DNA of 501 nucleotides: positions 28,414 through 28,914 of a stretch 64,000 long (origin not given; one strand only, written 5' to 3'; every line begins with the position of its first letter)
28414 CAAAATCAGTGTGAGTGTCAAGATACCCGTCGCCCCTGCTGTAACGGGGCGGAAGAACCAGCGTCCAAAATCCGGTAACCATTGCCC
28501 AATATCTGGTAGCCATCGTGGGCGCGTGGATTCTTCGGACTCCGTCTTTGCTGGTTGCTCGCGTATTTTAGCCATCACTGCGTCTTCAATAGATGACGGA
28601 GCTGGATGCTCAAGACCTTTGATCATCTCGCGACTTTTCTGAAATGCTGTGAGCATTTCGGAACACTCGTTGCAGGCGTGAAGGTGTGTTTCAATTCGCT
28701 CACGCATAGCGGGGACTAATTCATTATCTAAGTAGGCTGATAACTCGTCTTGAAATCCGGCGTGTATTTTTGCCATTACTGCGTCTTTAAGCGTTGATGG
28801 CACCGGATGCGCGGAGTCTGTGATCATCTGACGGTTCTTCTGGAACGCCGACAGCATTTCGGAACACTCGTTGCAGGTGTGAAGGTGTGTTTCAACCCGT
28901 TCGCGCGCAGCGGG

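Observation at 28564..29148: Anti-sigma factor with a triplicated zinc-finger (HxxxCxxC) domain created by very recent in-frame 195-bp tandem duplications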

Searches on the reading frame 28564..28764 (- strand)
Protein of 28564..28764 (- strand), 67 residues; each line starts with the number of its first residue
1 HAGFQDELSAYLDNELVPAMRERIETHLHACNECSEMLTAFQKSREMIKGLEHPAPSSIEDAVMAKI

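Call 34: search_protein_representatives(protein=window:28564-28764:-)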
Query: 67 residues. Proteins with E-value up to 0.001 (for the whole library): 586; up to 1e-10: 26; up to 1e-30: 4. The best 150 are listed.
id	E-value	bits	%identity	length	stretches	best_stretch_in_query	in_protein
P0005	8.5e-78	268.0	66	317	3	1-67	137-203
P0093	2.3e-47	172.4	65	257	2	1-67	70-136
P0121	3.3e-37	140.5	61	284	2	1-67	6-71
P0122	3.7e-32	124.7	61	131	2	1-67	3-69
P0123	7.1e-22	92.4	59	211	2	1-67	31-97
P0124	6.0e-18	80.1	33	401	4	6-58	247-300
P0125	1.8e-16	75.4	35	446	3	7-49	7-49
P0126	9.0e-16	73.2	38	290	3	5-59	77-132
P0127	1.7e-13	66.1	32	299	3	6-55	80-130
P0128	1.8e-13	66.0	34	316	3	6-58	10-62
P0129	2.3e-13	65.7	33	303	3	6-55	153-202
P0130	4.2e-13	64.8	33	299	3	4-54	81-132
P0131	6.8e-13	64.2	40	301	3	4-45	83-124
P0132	8.6e-13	63.9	55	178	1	1-67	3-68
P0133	9.7e-13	63.7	34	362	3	6-60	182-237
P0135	3.2e-12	62.1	30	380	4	6-57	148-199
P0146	4.6e-10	55.3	31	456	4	7-45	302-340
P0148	9.3e-10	54.3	36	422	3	8-44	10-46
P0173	3.1e-08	49.6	33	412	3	12-57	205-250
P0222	8.6e-07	45.0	32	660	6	7-33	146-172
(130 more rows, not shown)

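Call 36: list_cluster_members(proteins=[P0124, P0125, P0126, P0128, P0135, P0146, P0148, P0173, P0222, P0132])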
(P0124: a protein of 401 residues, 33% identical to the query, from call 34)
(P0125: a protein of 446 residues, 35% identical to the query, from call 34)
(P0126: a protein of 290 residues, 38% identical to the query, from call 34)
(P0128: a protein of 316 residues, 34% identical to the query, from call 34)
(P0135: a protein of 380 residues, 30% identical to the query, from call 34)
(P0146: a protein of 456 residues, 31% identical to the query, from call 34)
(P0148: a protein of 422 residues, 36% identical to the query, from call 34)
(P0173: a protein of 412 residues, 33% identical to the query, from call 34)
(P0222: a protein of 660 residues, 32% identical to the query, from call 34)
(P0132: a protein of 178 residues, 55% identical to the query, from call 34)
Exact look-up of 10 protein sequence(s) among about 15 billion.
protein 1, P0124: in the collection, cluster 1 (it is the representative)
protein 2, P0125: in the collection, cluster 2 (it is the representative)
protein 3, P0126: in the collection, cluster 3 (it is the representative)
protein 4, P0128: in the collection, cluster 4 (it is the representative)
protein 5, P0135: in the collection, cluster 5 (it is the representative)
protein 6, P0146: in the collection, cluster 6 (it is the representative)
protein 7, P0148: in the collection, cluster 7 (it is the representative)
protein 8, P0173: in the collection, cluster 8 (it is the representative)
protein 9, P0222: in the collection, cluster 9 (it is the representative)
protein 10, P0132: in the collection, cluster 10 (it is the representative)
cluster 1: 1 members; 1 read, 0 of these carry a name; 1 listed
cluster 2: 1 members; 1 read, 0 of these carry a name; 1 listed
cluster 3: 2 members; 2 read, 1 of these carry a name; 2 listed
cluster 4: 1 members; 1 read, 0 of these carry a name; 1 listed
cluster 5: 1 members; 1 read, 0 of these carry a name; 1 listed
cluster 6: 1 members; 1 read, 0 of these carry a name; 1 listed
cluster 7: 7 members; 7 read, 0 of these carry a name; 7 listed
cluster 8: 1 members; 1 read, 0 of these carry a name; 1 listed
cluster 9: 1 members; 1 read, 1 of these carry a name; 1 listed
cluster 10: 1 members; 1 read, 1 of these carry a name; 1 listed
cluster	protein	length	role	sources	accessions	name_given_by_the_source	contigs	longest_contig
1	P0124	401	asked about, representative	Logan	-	-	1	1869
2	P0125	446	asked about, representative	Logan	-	-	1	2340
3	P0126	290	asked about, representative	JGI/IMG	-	anti-sigma factor RsiW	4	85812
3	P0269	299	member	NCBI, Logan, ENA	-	-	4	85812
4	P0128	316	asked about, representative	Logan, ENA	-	-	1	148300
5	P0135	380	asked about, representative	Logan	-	-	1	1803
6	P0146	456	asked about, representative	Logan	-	-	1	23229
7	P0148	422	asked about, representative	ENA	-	-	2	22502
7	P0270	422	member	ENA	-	-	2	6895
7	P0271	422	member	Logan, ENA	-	-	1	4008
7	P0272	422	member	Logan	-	-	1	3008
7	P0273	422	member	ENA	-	-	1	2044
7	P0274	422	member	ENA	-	-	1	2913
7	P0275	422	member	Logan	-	-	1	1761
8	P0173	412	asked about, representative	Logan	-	-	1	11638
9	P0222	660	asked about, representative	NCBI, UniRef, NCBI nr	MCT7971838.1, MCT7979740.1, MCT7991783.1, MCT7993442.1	anti-sigma factor family protein [Laspinema olomoucense] | Zinc-finger domain-containing protein n=1 Tax=Laspinema olomoucense D3b TaxID=2953688 ... | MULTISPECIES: hypothetical protein [unclassified Laspinema]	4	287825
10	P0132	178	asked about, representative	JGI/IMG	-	hypothetical protein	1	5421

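Call 38: search_protein_families(library=ncbifam, proteins=[P0128, P0124, P0222], max_evalue=0.001)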
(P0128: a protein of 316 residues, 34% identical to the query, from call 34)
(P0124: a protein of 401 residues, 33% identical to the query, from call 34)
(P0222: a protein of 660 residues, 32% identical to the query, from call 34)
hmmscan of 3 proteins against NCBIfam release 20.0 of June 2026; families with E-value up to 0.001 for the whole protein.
P0128 (316 aa): 5 families
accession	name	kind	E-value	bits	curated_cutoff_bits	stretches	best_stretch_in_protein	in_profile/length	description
TIGR03988.1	antisig_RsrA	equivalog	4.9e-22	77.8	62.5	3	4-53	1-50/77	mycothiol system anti-sigma-R factor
NF052368.1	antisigmaE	subfamily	2.3e-16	59.4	50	1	150-186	3-39/48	anti-sigma factor family protein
NF052375.1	antisigma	equivalog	8.8e-15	55.3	100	1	157-224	1-67/217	anti-sigma factor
TIGR02451.1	anti_sig_ChrR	subfamily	8.2e-11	42.1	124.5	0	82-122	5-45/216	ChrR family anti-sigma-E factor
NF041468.1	anti_sig_RseA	equivalog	1.6e-09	38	165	0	8-49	40-81/135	anti-sigma E factor RseA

P0124 (401 aa): 5 families
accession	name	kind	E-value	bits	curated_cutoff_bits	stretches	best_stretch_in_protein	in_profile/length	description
TIGR03988.1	antisig_RsrA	equivalog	2.2e-19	69.3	62.5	1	247-280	7-40/77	mycothiol system anti-sigma-R factor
NF052368.1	antisigmaE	subfamily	8e-10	38.4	50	0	81-116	11-46/48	anti-sigma factor family protein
NF052375.1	antisigma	equivalog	9.1e-10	38.9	100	0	156-216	4-64/217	anti-sigma factor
NF041468.1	anti_sig_RseA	equivalog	1.3e-08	35.1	165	0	3-48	39-84/135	anti-sigma E factor RseA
TIGR02451.1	anti_sig_ChrR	subfamily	5.8e-07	29.5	124.5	0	148-217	2-72/216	ChrR family anti-sigma-E factor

P0222 (660 aa): 7 families
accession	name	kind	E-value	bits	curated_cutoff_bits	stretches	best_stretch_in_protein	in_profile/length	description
NF010501.0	PRK13920.1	subfamily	9.7e-18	64.6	225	1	513-608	6-101/213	putative anti-sigmaE protein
NF052375.1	antisigma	equivalog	2.3e-17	63.7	100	0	515-614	2-111/217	anti-sigma factor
NF050004.1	BTH_I0359_fam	equivalog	2.5e-07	30.9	70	0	517-542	40-65/85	BTH_I0359 family protein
NF046059.1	NagB_SO3506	equivalog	5.7e-06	25.9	430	0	133-185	239-291/330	glucosamine-6-phosphate deaminase NagB-II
TIGR03988.1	antisig_RsrA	equivalog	1.4e-05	25.1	62.5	0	48-76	2-30/77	mycothiol system anti-sigma-R factor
NF045484.1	TransRegExoR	equivalog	0.00011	21.6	450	0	414-445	159-190/267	exopolysaccharide production regulator ExoR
NF006146.0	PRK08295.1-3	equivalog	0.00044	19.8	414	0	237-272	169-205/218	RNA polymerase factor sigma-70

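Call 50: find_homologous_proteins(query=P0269, max_evalue=0.00001)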
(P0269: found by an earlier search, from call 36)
Query P0269 (299 aa): 36 proteins with E <= 0.00001 among 3832 candidates.
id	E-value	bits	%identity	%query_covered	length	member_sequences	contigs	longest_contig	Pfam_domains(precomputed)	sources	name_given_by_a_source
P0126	2.5e-181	620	100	97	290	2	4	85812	PF13490.12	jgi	jgi:anti-sigma factor RsiW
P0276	1.4e-130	453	69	100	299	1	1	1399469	PF13490.12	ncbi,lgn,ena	-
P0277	2.1e-129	449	68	100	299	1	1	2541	PF13490.12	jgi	jgi:anti-sigma factor RsiW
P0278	2.3e-126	439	67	100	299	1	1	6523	PF13490.12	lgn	-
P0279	7.8e-122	424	65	100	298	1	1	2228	PF13490.12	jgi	jgi:anti-sigma factor RsiW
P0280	3.1e-71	259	42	100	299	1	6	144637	PF13490.12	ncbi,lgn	ncbi:MAG TPA: zf-HC2 domain-containing protein [Drouetiella sp.]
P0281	2.8e-70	255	41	100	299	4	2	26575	PF13490.12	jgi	jgi:anti-sigma factor RsiW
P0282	9.9e-69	250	42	100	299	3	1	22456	PF13490.12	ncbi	-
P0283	2.6e-65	239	41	100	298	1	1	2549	PF13490.12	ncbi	-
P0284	2.9e-65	239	42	100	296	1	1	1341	PF13490.12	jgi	-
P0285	3.4e-65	239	41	99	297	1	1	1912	PF13490.12,PF03872.19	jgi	-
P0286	6.9e-65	238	41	100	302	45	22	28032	PF13490.12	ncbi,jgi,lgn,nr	ncbi:MAG: zf-HC2 domain-containing protein [Candidatus Melainabacteria bacterium]|nr:zf-HC2 domain-c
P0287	7.0e-65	238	40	100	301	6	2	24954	PF13490.12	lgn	-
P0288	2.7e-64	236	40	100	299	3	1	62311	PF13490.12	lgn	-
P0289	4.0e-64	235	39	100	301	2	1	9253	PF13490.12,PF03872.19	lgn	-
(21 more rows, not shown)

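Call 51: find_encoding_contigs(protein=P0276, flank=4000, max_places=1)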
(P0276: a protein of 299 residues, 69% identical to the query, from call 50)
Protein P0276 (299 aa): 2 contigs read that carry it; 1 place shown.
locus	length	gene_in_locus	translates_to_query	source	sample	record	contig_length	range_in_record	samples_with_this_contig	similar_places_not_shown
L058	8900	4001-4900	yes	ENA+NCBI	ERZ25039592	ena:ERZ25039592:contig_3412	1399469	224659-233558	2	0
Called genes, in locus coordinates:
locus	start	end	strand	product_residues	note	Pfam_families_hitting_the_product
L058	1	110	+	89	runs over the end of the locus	PF01300:Sua5_yciO_yrdC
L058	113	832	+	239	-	PF01300:Sua5_yciO_yrdC, PF03481:Sua5_C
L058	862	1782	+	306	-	PF10756:bPH_6 (faint)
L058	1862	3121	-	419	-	PF00438:S-AdoMet_synt_N, PF02772:S-AdoMet_synt_M, PF02773:S-AdoMet_synt_C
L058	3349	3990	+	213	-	PF04542:Sigma70_r2, PF08281:Sigma70_r4_2, PF04545:Sigma70_r4 (weak)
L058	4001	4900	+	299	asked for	PF13490:zf-HC2 (weak)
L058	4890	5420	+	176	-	-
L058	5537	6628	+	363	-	PF02595:Gly_kinase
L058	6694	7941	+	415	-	PF05977:MFS_3, PF07690:MFS_1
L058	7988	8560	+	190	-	-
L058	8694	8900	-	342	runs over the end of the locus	-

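Call 52: find_encoding_contigs(protein=P0286, flank=4000, max_places=1)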
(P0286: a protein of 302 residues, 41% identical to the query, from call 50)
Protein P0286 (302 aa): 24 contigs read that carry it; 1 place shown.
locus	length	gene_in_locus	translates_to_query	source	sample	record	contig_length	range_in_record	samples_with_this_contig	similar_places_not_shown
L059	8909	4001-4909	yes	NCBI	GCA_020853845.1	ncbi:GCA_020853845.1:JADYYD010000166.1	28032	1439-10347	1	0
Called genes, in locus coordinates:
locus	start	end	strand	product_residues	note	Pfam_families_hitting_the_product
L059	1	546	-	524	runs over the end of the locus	PF00933:Glyco_hydro_3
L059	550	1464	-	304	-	PF00498:FHA, PF16697:Yop-YscD_cpl (weak), PF00211:Guanylate_cyc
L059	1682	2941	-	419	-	PF00438:S-AdoMet_synt_N, PF02772:S-AdoMet_synt_M, PF02773:S-AdoMet_synt_C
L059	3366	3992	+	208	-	PF04542:Sigma70_r2, PF08281:Sigma70_r4_2, PF04545:Sigma70_r4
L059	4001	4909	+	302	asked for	PF13490:zf-HC2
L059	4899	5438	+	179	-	-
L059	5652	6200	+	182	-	PF01965:DJ-1_PfpI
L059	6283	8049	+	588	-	PF03485:Arg_tRNA_synt_N, PF00750:tRNA-synt_1d, PF00133:tRNA-synt_1 (faint), PF09334:tRNA-synt_1g (faint), PF05746:DALR_1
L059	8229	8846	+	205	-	PF13280:WYL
